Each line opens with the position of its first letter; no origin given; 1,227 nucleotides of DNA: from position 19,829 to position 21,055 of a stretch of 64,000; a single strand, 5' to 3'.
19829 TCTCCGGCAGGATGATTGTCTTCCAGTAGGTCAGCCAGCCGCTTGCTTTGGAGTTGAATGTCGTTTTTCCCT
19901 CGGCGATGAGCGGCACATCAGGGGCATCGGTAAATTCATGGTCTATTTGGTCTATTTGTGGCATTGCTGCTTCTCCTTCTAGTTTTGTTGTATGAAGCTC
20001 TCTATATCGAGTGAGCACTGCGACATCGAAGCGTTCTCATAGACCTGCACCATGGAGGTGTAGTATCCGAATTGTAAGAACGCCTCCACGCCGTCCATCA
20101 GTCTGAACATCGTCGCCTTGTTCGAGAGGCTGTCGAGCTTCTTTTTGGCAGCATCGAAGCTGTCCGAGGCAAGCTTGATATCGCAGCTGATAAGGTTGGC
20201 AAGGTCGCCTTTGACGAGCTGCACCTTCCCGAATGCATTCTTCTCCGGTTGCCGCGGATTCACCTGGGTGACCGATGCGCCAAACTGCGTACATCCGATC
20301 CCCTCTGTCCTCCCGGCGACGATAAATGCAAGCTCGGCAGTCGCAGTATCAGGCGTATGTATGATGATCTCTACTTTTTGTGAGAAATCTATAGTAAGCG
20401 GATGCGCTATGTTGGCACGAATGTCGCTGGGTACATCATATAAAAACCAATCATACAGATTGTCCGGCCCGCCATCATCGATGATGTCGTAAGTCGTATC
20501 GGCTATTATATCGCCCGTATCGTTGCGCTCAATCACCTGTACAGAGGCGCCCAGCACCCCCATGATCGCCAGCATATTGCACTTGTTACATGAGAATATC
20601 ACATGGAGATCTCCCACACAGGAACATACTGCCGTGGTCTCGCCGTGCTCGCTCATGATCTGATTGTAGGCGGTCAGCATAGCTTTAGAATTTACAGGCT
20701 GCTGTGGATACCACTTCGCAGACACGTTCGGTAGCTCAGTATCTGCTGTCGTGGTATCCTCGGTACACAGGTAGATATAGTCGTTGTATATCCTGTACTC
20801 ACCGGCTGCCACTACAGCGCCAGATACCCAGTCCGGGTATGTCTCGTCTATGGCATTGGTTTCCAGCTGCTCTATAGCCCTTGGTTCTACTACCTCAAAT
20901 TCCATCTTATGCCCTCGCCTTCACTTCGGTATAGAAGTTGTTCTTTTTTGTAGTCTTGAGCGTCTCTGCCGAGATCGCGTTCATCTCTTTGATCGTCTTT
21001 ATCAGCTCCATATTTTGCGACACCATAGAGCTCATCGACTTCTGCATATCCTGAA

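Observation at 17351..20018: Two tandem tail-fibre genes with identical 5' ends (about 300-bp direct repeat) and unrelated C-termini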

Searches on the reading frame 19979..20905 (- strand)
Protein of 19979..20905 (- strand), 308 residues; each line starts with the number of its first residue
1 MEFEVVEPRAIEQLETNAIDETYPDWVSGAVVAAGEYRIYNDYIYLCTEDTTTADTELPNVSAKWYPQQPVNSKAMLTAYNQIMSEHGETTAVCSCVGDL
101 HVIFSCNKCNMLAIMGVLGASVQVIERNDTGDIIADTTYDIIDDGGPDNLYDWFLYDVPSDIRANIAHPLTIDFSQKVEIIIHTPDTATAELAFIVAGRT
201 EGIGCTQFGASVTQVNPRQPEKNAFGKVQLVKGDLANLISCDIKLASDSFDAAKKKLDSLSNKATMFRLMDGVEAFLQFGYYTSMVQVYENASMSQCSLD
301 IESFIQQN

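Call 5: search_protein_families(library=pfam, proteins=[window:19979-20905:-], max_evalue=0.01)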
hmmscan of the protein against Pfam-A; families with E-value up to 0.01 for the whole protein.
window:19979-20905:- (308 aa): 0 families

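Call 6: search_protein_families(library=phrogs, proteins=[window:19979-20905:-], max_evalue=0.01)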
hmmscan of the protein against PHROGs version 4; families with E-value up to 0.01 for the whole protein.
window:19979-20905:- (308 aa): 1 family
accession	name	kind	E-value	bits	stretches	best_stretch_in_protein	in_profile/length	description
phrog_6278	-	unknown function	9.6e-34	117.9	1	5-305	3-306/306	-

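Call 15: list_cluster_members(proteins=[P0001, P0002, window:19979-20905:-])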
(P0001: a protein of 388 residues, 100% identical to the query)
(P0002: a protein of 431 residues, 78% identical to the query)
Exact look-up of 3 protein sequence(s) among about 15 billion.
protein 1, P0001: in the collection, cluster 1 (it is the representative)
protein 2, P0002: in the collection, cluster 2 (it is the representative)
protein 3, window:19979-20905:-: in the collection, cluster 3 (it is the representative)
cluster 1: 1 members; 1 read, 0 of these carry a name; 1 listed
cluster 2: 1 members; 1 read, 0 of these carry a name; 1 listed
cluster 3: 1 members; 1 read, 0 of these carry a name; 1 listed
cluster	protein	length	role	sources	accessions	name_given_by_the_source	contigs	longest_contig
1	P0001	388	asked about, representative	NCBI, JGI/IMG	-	-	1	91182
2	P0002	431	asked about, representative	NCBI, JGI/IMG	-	-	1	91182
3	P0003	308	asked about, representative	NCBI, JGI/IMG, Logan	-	-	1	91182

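Call 16: search_dna_similar(query=window:19979-20905:-, collection=phages, mode=protein)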
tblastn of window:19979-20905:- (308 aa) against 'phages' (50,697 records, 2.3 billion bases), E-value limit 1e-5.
No match.

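Call 25: find_related_loci(query=window:19979-20905:-, collection=viral_contigs, flank=8000)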
Query window:19979-20905:- (308 aa) in viral_contigs; peptide patterns used: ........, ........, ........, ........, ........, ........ (x = any residue, [..] = any of these).
15 stretches matched a pattern, but none encodes a relative of the query by tblastn (E <= 1e-3).

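Call 26: find_homologous_proteins(query=window:19979-20905:-)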
Query window:19979-20905:- (308 aa): 1 proteins with E <= 0.001 among 1006 candidates.
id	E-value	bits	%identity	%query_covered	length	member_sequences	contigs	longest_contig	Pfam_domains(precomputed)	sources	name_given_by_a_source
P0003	3.2e-205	698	100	100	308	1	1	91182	-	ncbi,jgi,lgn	-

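Call 68: find_related_loci(query=A7, collection=metagenome_contigs, flank=8000)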
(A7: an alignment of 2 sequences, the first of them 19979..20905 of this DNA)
Query A7 (308 aa) in metagenome_contigs; peptide patterns used: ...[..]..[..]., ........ (x = any residue, [..] = any of these).
199 stretches matched a pattern; 1 encode a relative of the query (tblastn E <= 1e-3); 1 distinct loci.
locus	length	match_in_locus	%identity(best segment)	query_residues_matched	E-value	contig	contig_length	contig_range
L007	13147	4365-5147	25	14-281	8e-15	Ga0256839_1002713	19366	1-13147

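Call 69: find_related_loci(query=A7, collection=viral_contigs, flank=8000)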
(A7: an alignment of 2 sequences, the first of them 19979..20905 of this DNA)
Query A7 (308 aa) in viral_contigs; peptide patterns used: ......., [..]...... (x = any residue, [..] = any of these).
76 stretches matched a pattern; 1 encode a relative of the query (tblastn E <= 1e-3); 1 distinct loci.
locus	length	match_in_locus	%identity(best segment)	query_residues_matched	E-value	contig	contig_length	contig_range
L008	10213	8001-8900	47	3-305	6e-86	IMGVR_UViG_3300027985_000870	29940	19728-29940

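Call 75: find_encoding_contigs(protein=window:19979-20905:-, flank=10000, max_places=5)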
Protein window:19979-20905:- (308 aa): 1 contig read that carries it; 1 place shown.
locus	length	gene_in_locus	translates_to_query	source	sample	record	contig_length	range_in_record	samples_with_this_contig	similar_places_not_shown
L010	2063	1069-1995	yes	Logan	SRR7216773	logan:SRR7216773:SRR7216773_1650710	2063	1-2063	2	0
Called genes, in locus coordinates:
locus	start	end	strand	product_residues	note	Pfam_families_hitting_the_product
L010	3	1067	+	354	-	?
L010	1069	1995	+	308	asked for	-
